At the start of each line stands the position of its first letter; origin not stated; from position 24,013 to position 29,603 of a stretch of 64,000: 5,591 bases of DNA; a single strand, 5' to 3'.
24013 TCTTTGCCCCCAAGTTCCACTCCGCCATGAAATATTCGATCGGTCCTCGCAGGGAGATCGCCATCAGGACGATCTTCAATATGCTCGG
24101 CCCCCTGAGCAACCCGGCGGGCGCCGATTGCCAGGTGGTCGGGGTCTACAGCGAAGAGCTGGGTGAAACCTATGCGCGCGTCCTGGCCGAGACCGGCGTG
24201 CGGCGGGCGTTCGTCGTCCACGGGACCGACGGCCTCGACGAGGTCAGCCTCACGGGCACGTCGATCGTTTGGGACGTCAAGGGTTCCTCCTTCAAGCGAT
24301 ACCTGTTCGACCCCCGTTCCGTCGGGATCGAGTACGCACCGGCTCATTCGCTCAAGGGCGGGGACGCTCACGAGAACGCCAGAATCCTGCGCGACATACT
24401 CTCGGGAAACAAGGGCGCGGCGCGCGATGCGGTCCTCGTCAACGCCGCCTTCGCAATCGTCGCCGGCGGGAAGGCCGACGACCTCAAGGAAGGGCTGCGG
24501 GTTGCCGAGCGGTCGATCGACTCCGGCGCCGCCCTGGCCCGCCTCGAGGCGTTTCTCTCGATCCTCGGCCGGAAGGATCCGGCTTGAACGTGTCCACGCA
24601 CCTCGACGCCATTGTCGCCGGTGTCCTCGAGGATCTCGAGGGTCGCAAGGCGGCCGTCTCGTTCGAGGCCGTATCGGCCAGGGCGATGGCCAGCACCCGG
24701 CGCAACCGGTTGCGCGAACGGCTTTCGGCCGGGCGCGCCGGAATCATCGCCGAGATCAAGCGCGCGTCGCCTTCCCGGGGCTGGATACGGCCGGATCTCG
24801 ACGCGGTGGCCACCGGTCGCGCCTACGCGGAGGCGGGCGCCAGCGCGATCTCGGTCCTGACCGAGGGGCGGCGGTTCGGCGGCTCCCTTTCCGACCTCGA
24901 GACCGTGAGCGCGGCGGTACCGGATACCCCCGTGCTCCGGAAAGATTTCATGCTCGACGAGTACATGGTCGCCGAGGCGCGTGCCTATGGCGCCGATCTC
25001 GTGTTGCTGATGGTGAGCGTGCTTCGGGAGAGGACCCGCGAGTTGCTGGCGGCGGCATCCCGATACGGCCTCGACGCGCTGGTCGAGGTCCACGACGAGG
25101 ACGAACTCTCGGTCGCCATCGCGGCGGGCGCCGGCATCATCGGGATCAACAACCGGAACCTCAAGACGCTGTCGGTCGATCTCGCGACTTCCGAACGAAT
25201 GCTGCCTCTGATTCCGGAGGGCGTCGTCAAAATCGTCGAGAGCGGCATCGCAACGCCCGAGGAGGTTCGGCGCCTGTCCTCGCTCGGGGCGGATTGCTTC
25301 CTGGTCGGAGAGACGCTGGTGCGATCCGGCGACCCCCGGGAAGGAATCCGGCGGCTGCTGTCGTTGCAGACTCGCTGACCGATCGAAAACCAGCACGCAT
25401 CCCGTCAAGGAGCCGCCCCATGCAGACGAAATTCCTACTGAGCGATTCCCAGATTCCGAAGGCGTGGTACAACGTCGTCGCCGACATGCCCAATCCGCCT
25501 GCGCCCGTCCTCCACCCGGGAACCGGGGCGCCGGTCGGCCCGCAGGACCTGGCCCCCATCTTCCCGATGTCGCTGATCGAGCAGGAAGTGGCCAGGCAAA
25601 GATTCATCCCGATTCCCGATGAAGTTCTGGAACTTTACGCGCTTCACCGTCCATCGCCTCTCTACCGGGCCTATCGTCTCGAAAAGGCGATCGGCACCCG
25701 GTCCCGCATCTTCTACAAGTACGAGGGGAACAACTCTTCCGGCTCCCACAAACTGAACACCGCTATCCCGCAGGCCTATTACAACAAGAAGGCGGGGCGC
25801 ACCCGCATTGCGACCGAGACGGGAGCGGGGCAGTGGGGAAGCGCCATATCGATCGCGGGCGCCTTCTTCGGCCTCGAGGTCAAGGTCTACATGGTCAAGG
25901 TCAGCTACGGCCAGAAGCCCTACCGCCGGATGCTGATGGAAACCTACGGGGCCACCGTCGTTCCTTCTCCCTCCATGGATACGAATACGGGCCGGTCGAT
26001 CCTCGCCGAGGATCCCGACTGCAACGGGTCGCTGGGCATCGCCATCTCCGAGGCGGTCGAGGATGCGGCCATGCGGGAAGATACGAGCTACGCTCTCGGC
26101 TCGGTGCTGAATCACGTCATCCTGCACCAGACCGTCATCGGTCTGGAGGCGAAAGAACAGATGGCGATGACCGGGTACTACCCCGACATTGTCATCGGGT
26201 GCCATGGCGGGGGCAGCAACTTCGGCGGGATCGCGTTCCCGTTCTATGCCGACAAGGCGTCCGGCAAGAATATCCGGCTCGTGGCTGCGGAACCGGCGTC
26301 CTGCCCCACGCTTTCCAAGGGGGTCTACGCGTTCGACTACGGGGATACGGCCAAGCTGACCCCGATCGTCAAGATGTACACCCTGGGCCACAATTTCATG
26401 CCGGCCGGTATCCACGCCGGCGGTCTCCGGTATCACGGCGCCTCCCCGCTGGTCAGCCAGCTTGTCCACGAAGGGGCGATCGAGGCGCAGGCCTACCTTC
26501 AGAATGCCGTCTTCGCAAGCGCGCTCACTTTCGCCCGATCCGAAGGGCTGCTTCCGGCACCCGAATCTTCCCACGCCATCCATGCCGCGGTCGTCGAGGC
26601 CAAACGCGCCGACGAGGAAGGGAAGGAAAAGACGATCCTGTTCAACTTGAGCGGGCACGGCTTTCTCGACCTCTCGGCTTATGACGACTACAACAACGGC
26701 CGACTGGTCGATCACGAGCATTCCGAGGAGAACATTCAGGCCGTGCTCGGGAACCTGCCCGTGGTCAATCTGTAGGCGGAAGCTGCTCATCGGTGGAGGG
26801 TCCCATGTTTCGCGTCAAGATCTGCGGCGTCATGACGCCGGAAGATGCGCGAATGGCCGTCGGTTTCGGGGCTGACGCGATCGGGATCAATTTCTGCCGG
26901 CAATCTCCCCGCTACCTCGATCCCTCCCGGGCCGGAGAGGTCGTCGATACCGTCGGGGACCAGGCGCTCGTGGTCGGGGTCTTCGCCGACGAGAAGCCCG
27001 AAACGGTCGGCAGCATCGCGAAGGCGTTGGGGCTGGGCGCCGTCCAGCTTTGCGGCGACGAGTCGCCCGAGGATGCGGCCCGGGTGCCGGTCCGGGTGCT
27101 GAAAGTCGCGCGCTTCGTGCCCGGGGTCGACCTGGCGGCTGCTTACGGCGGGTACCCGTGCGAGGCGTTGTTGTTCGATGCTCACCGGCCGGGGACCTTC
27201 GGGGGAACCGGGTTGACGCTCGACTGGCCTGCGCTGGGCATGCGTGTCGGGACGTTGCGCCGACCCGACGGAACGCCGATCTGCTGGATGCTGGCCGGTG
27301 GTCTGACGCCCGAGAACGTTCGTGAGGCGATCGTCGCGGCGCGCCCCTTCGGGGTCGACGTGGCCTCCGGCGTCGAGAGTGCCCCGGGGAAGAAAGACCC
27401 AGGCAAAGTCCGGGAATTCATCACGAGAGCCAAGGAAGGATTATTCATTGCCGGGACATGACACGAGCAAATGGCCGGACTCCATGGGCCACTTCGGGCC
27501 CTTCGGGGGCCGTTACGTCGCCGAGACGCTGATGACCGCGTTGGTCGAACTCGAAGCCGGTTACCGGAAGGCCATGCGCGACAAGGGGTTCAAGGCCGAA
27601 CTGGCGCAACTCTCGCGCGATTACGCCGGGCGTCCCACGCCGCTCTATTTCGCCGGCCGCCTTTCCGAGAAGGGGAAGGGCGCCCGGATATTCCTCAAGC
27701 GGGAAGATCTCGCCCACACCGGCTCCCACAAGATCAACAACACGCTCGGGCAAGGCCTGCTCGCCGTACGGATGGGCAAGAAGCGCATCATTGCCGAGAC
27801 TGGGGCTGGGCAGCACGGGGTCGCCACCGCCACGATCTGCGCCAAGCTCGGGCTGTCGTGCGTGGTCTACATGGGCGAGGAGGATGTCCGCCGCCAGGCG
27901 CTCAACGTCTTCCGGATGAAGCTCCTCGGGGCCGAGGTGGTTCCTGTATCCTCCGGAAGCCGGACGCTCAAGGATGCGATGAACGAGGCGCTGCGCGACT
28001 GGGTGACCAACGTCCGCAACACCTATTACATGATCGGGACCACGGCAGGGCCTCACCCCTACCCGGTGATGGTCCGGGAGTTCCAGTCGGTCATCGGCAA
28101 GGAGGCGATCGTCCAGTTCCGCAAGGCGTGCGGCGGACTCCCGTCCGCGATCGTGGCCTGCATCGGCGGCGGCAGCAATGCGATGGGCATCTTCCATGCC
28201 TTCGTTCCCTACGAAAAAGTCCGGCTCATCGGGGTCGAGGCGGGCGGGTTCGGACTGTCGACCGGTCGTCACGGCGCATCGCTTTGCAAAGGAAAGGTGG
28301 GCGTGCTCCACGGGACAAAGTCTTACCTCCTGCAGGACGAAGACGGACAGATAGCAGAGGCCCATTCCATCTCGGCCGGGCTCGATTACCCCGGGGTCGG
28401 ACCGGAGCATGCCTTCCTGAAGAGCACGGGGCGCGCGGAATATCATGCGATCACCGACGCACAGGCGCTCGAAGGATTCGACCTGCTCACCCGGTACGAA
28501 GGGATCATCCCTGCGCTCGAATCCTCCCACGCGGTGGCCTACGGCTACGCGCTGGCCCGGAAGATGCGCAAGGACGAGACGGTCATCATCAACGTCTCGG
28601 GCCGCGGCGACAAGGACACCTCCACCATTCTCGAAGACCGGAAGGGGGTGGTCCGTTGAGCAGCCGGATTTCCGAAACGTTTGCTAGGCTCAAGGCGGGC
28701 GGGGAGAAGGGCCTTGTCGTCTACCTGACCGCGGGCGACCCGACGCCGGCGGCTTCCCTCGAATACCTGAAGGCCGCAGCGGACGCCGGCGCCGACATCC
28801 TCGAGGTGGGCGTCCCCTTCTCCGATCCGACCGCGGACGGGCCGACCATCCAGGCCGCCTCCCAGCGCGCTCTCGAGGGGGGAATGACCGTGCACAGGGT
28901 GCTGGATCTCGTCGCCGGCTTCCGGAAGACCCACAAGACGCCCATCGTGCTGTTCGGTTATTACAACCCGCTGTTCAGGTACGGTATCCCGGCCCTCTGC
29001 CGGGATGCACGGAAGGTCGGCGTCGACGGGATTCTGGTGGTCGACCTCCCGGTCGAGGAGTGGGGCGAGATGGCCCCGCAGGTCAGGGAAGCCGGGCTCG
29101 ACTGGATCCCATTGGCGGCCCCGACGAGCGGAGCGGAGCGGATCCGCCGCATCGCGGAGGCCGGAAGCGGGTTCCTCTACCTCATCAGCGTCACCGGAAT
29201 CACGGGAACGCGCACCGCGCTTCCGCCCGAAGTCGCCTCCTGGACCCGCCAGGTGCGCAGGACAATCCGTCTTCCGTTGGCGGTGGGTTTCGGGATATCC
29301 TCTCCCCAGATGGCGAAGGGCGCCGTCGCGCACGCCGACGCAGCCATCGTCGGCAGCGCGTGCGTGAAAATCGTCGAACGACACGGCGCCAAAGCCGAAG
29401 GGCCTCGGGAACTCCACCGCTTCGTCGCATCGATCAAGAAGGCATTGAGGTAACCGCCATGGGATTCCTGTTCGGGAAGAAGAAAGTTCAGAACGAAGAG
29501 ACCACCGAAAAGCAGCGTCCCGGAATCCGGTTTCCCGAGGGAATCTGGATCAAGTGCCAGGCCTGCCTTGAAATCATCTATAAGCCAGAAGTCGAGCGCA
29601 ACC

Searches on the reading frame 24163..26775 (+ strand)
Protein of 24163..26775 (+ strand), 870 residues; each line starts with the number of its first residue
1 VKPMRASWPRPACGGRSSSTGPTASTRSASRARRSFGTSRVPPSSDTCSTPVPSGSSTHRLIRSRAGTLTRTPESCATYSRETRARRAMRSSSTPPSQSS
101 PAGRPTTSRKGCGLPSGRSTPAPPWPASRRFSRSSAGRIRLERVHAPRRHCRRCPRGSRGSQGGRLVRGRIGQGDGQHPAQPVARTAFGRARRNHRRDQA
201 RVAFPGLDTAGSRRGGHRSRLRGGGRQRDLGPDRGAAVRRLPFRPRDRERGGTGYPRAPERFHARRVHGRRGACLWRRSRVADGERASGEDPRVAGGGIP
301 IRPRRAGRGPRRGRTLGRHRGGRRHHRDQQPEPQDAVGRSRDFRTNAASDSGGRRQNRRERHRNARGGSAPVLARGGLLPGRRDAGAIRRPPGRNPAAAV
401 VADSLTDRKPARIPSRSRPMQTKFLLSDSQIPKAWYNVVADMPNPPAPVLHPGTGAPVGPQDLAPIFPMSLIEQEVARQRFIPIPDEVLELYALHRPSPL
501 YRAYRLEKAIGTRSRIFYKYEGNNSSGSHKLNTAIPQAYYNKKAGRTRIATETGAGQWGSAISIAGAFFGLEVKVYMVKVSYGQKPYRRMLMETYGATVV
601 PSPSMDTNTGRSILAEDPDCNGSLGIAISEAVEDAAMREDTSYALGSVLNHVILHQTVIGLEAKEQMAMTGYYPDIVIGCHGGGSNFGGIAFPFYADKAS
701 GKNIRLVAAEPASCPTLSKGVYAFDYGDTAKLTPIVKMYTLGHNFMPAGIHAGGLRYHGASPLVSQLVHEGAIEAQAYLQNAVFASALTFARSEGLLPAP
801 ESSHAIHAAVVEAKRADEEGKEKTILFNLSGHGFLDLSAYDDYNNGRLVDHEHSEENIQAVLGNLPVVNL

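Call 60: search_protein_families(library=pfam, proteins=[window:24163-26775:+], max_evalue=0.00001)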
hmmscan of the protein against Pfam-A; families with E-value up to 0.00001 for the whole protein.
window:24163-26775:+ (870 aa): 1 family
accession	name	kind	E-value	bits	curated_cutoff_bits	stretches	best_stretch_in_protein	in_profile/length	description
PF00291.31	PALP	-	2.9e-39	135.6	35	1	495-831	5-295/295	Pyridoxal-phosphate dependent enzyme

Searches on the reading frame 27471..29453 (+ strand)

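Call 60: search_protein_families(library=pfam, proteins=[window:27471-29453:+], max_evalue=0.00001)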
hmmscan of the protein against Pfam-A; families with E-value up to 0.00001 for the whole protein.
window:27471-29453:+ (660 aa): 1 family
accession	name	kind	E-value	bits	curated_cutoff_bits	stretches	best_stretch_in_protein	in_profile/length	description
PF00290.26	Trp_syntA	-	1.4e-80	270.4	27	1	404-643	1-241/259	Tryptophan synthase alpha chain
